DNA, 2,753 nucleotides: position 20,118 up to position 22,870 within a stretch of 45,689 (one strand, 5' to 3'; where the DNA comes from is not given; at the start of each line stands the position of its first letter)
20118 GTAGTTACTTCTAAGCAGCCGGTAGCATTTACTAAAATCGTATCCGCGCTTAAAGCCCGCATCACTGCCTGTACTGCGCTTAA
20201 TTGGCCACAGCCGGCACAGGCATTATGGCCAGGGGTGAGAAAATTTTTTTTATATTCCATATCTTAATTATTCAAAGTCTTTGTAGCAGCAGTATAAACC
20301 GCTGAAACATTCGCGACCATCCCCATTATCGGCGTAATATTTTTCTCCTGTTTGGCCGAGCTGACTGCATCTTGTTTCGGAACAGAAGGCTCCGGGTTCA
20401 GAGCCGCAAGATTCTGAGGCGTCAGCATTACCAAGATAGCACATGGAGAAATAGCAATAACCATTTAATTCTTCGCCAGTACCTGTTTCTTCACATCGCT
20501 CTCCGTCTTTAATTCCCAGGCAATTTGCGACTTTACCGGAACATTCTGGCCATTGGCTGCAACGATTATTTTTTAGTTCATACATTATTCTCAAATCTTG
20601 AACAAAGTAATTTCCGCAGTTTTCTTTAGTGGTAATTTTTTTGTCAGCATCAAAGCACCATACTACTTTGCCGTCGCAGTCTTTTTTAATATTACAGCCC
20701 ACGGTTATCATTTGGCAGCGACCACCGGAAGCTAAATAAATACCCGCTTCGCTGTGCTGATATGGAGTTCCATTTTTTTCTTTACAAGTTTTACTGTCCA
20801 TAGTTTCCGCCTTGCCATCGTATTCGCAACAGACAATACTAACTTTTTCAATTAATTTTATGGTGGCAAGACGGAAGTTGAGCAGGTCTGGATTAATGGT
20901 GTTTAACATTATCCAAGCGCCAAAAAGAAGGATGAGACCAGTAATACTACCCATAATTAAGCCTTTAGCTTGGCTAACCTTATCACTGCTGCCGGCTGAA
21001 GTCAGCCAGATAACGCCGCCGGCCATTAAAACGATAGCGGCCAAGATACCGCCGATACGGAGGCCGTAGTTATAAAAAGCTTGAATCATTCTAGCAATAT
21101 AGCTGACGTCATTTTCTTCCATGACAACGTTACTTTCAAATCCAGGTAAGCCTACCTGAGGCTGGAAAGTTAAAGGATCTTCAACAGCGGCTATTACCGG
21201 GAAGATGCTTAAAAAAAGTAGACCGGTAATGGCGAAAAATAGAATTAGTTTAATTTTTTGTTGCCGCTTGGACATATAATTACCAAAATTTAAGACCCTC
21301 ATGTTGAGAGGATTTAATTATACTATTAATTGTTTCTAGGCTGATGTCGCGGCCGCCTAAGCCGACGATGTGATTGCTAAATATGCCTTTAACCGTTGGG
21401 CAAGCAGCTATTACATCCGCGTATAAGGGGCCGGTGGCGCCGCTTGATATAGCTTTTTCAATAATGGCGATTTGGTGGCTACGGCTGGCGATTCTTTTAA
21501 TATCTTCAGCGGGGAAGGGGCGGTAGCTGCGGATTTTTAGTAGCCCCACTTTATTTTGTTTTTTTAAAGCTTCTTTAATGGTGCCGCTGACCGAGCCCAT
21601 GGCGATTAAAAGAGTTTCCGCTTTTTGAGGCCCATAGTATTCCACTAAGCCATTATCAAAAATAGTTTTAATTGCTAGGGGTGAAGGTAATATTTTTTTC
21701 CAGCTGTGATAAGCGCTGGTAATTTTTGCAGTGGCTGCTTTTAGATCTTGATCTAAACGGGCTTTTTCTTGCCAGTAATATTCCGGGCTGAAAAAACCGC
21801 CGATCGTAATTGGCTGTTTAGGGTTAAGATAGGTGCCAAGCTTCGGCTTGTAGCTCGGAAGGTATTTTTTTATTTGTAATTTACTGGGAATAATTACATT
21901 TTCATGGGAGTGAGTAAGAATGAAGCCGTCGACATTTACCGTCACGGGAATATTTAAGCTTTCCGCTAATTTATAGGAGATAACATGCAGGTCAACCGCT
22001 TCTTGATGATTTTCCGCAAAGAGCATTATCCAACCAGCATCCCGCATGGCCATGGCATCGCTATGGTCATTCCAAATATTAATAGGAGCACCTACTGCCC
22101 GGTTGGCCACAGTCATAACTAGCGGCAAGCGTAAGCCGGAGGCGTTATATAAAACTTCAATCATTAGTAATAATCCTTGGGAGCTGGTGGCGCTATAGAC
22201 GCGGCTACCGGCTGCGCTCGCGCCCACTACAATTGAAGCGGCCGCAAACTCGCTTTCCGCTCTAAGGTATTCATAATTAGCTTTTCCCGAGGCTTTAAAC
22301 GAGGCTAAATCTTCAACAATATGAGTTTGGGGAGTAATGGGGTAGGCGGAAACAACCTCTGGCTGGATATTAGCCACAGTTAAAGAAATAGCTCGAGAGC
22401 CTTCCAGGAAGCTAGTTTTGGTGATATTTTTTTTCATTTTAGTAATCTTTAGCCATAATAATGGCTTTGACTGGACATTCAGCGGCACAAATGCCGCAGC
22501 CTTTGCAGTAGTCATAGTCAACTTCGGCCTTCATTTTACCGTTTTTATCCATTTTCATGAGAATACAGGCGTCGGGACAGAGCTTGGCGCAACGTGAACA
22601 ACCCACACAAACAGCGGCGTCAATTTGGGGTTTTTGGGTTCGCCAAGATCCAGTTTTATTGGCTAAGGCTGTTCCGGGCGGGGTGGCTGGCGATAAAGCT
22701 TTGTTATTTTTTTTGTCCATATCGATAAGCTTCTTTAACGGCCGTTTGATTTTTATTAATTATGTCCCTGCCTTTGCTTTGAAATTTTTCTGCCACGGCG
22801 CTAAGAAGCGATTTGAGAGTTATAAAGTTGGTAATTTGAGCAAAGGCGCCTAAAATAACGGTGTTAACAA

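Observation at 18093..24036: Central-metabolism operon hijacked by surface genes: dsbA-like, porG, porD, porA, [Cys-rich pilin-like], porB, [Cys-rich pilin-like-M15]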

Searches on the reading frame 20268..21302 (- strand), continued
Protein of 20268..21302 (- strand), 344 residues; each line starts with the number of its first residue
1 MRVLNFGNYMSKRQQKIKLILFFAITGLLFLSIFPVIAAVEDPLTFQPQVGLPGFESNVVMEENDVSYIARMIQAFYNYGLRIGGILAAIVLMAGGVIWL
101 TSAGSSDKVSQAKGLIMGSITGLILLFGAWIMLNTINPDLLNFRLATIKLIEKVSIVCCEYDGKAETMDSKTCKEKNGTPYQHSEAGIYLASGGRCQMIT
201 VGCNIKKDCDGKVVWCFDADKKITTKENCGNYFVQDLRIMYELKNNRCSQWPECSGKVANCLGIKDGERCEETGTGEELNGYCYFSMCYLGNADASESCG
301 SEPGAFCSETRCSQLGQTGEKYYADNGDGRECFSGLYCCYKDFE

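Call 37: find_encoding_contigs(protein=P0118, flank=6000, max_places=3)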
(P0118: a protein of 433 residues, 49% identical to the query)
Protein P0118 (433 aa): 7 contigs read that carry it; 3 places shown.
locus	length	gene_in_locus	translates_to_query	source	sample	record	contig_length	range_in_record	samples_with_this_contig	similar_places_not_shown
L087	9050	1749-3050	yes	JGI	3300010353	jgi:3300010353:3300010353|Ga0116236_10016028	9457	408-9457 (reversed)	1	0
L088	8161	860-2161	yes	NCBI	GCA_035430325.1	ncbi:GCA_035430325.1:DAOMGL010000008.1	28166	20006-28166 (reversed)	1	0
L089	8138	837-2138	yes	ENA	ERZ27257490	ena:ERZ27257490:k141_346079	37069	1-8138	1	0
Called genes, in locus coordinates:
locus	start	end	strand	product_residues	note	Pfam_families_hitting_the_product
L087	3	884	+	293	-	?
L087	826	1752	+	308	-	PF02775:TPP_enzyme_C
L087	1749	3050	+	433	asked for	PF01427:Peptidase_M15, PF02557:VanY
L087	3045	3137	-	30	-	-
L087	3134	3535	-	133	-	PF00075:RNase_H, PF13456:RVT_3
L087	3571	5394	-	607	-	PF01368:DHH, PF02272:DHHA1, PF17768:RecJ_OB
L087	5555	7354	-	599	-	PF00009:GTP_EFTU, PF01926:MMR_HSR1 (weak), PF03144:GTP_EFTU_D2, PF22042:EF-G_D2 (weak), PF00679:EFG_C, PF06421:LepA_C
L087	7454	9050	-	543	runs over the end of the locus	PF03023:MurJ, PF01943:Polysacc_synt (weak), PF13440:Polysacc_synt_3 (weak), PF01554:MatE (weak)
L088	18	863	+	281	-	PF02775:TPP_enzyme_C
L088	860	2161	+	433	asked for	PF01427:Peptidase_M15, PF02557:VanY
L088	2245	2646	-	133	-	PF00075:RNase_H, PF13456:RVT_3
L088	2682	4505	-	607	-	PF01368:DHH, PF02272:DHHA1, PF17768:RecJ_OB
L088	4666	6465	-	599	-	PF00009:GTP_EFTU, PF01926:MMR_HSR1 (weak), PF03144:GTP_EFTU_D2, PF22042:EF-G_D2 (weak), PF00679:EFG_C, PF06421:LepA_C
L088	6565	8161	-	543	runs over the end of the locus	PF03023:MurJ, PF01943:Polysacc_synt (weak), PF13440:Polysacc_synt_3 (weak), PF01554:MatE (weak)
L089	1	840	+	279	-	PF02775:TPP_enzyme_C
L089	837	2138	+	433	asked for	PF01427:Peptidase_M15, PF02557:VanY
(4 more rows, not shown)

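Call 43: find_related_loci(query=A1, collection=metagenome_contigs, flank=5000)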
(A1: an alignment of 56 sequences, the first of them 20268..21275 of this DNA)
Query A1 (335 aa) in metagenome_contigs; peptide patterns used: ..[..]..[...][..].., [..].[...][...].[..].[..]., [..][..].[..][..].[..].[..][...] (x = any residue, [..] = any of these).
600 stretches matched a pattern (row limit reached: there are more); 365 encode a relative of the query (tblastn E <= 1e-3); the best 80 are kept; 80 distinct loci.
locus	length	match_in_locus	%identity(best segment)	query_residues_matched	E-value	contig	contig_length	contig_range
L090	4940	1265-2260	52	16-333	1e-107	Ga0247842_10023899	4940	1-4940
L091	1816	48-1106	40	2-333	3e-87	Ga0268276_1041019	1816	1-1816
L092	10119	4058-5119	43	1-333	3e-81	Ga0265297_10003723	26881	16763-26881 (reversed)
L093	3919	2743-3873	38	1-331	5e-65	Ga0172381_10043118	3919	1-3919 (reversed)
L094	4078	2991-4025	36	3-331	3e-63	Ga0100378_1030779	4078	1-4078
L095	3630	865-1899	37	3-331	8e-63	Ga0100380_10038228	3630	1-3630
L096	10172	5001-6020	35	7-330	2e-53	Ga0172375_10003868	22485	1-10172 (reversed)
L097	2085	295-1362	36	1-333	2e-54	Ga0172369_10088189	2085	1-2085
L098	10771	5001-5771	39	3-280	1e-49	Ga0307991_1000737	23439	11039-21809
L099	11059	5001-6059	34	1-332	1e-46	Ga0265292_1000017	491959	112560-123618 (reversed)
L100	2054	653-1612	35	35-333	2e-47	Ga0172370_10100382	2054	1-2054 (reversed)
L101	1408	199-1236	33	7-330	2e-47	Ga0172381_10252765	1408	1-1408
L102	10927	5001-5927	35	26-330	9e-43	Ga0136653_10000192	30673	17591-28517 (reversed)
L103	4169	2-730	37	86-333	3e-41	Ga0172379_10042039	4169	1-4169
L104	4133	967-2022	34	7-329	8e-41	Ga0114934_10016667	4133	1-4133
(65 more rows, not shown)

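Call 83: fold_search(model_id=the predicted structure, library=viral)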
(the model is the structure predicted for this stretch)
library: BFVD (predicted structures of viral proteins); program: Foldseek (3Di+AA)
matches with E <= 10: 275; with E <= 0.001: 0
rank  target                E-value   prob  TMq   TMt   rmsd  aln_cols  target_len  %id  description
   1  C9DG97                4.3e-01  0.77  0.15  0.49   6.3        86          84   19  Uncharacterized protein [Delftia phage PhiW-14]
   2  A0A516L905            7.4e-01  0.16  0.17  0.27  20.6       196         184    7  (no name in the UniProt tables at hand)
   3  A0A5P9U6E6            8.3e-01  0.35  0.19  0.35  16.0       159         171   16  (no name in the UniProt tables at hand)
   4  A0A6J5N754            8.8e-01  0.54  0.20  0.35  14.9       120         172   12  Uncharacterized protein [uncultured Caudovirales phage]
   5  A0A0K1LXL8            8.8e-01  0.44  0.18  0.44  22.6       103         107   14  RNA-dependent RNA polymerase (Fragment) [Betacoronavirus 1]
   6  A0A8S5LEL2            9.3e-01  0.21  0.19  0.06  16.9       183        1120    9  Uncharacterized protein [Myoviridae sp. ctBDS4]
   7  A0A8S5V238            9.3e-01  0.10  0.12  0.17  17.4       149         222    9  Uncharacterized protein [Myoviridae sp. ctJ2i1]
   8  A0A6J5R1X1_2          1.1e+00  0.09  0.15  0.07  26.4       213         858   12  Uncharacterized protein [uncultured Caudovirales phage]
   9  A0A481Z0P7            1.1e+00  0.06  0.08  0.16  25.7       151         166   14  Uncharacterized protein [Mimivirus LCMiAC02]
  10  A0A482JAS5            1.4e+00  0.51  0.14  0.52   7.7        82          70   18  Uncharacterized protein [Streptomyces phage EGole]
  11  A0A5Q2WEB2            1.5e+00  0.15  0.16  0.35   9.5       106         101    9  Uncharacterized protein [Vibrio phage Rostov M3]
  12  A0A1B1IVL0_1          1.5e+00  0.11  0.15  0.07  26.0       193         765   12  (no name in the UniProt tables at hand)
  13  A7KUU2                1.6e+00  0.05  0.11  0.06  22.9       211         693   11  (no name in the UniProt tables at hand)
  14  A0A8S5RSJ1            1.8e+00  0.20  0.18  0.37  10.6       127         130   14  Dam-replacing family [Siphoviridae sp. ctES717]
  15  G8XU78                1.8e+00  0.18  0.16  0.39  19.4       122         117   14  Protein A5 [Aotine betaherpesvirus 1]
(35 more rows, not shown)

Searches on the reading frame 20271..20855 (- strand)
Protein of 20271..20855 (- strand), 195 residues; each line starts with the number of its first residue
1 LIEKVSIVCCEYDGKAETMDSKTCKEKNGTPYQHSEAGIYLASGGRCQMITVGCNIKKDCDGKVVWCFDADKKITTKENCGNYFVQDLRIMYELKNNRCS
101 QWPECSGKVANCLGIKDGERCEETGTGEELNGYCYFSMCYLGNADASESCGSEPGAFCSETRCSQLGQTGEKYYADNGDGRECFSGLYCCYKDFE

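Call 81: search_protein_representatives(protein=window:20271-20855:-)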
Query: 195 residues. Proteins with E-value up to 0.001 (for the whole library): 15; up to 1e-10: 8; up to 1e-30: 2. The best 15 are listed.
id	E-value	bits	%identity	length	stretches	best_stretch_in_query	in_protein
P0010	3.8e-59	216.2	48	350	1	2-193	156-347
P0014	9.7e-41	156.1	43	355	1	9-192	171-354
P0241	6.2e-27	111.0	38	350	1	5-192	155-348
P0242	4.2e-21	91.9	38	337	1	2-192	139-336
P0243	9.5e-20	87.5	35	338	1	5-192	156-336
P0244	1.9e-19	86.5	38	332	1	2-192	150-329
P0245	4.1e-18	82.2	41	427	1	2-186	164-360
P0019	6.3e-16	75.0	36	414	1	9-184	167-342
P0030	2.4e-07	47.0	35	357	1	2-191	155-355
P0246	7.5e-06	42.1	31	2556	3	11-66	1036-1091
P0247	5.4e-05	39.3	32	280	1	65-191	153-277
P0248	6.3e-05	39.1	26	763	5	106-182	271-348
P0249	9.7e-05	38.5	37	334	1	81-192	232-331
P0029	2.2e-04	37.3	36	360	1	1-193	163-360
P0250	3.7e-04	36.6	33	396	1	2-192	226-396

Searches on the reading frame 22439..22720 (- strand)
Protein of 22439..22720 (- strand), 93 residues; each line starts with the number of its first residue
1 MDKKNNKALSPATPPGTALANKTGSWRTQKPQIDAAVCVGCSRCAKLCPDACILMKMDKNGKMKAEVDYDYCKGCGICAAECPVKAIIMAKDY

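Call 3: search_protein_families(library=pfam, proteins=[window:22439-22720:-], max_evalue=0.01)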
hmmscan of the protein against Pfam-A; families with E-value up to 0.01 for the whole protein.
window:22439-22720:- (93 aa): 15 families
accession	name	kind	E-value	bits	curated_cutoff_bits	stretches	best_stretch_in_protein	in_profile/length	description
PF12838.12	Fer4_7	-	1.7e-11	44.8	27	2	38-86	2-52/52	4Fe-4S dicluster domain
PF00037.32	Fer4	-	3.9e-11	42.7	21.1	2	66-87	2-23/24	4Fe-4S binding domain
PF14697.11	Fer4_21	-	1e-10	42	35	1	32-89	2-59/59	4Fe-4S dicluster domain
PF12837.12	Fer4_6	-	1.7e-10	40.8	25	2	64-87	1-24/24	4Fe-4S binding domain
PF13237.11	Fer4_10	-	2.8e-08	34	25.5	2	31-83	2-53/53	4Fe-4S dicluster domain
PF12797.12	Fer4_2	-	7.6e-08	32.3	24.5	2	66-84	4-22/22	4Fe-4S binding domain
PF17179.9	Fer4_22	-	7.1e-07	30.4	27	1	28-50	71-93/95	4Fe-4S dicluster domain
PF25160.1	LdpA_Fe-S-bd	-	1.3e-06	28.6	27.6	2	65-89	21-45/49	LdpA Fe-S cluster-binding domain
PF13187.11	Fer4_9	-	4.1e-06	27.2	27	1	38-87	2-52/52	4Fe-4S dicluster domain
PF13484.11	Fer4_16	-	5.3e-06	27.6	30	1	38-68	2-31/66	4Fe-4S double cluster binding domain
PF13534.11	Fer4_17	-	0.001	20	22.2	0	58-84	32-58/61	4Fe-4S dicluster domain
PF12798.12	Fer4_3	-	0.0023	19.1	27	0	38-49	1-12/15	4Fe-4S binding domain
PF12800.12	Fer4_4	-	0.0023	18.6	24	0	70-84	2-16/17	4Fe-4S binding domain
PF13459.11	Fer4_15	-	0.0034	18.5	22.4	0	66-83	2-19/66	4Fe-4S single cluster domain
PF13183.11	Fer4_8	-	0.0039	18.1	27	0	36-85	3-67/68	4Fe-4S dicluster domain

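Call 4: search_protein_families(library=ncbifam, proteins=[window:22439-22720:-], max_evalue=0.01)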
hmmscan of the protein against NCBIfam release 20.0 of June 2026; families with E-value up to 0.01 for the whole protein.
window:22439-22720:- (93 aa): 85 families (the best 25 are shown)
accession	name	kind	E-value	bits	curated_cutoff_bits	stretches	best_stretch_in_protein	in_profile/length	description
NF040684.1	PorD_Arch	equivalog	1.4e-27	95.6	120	1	13-91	9-83/85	pyruvate synthase subunit PorD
TIGR02179.1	PorD_KorD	subfamily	7.2e-27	93.3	60.05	1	15-91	4-76/78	2-oxoacid:acceptor oxidoreductase, delta subunit, pyruvate/2-ketoisovalerate family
NF007202.0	PRK09623.1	equivalog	1.6e-23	83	166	1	16-92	31-103/105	3-methyl-2-oxobutanoate dehydrogenase subunit delta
NF007203.0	PRK09624.1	equivalog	4e-22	78.4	171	1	14-92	29-103/105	pyuvate ferredoxin oxidoreductase subunit delta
NF007204.0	PRK09625.1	equivalog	6.7e-17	61.8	125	1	20-89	43-110/133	pyruvate flavodoxin oxidoreductase subunit delta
NF045790.1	OxalOxreddelta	equivalog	1e-16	61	230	1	22-89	246-308/316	oxalate oxidoreductase subunit delta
NF045763.1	PhenlGlyoxDHPadF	equivalog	9.7e-16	57.7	150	1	22-87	17-77/78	NADH-dependent phenylglyoxylate dehydrogenase subunit delta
TIGR01971.1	NuoI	subfamily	2.7e-14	52.8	113.05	2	36-93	42-104/121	NADH-quinone oxidoreductase, chain I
NF009053.0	PRK12387.1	subfamily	4.2e-10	39.7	204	1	30-93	32-96/180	formate hydrogenlyase complex iron-sulfur subunit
TIGR01944.1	rnfB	subfamily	1.6e-09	37.6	68.7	1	30-91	107-164/190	RnfABCDGE type electron transport complex subunit B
NF040770.1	hetero_SS_HdrA2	exception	1.7e-09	36.4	1100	1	30-91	571-627/777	CoB-CoM heterodisulfide reductase HdrA2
NF006183.0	PRK08318.1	equivalog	2.3e-09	36.6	335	1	28-90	334-397/422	NAD-dependent dihydropyrimidine dehydrogenase subunit PreA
TIGR02700.1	flavo_MJ0208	hypoth_equivalog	6.3e-09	35.4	251.35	2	24-92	135-199/234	dihydromethanopterin reductase (acceptor)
NF009410.0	PRK12771.1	subfamily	9e-09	34.4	516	1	37-91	513-564/566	NAD(P)-binding protein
NF040864.1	HgcB_ferredoxin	equivalog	1.4e-08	34.4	99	1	33-88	11-62/93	mercury methylation ferredoxin HgcB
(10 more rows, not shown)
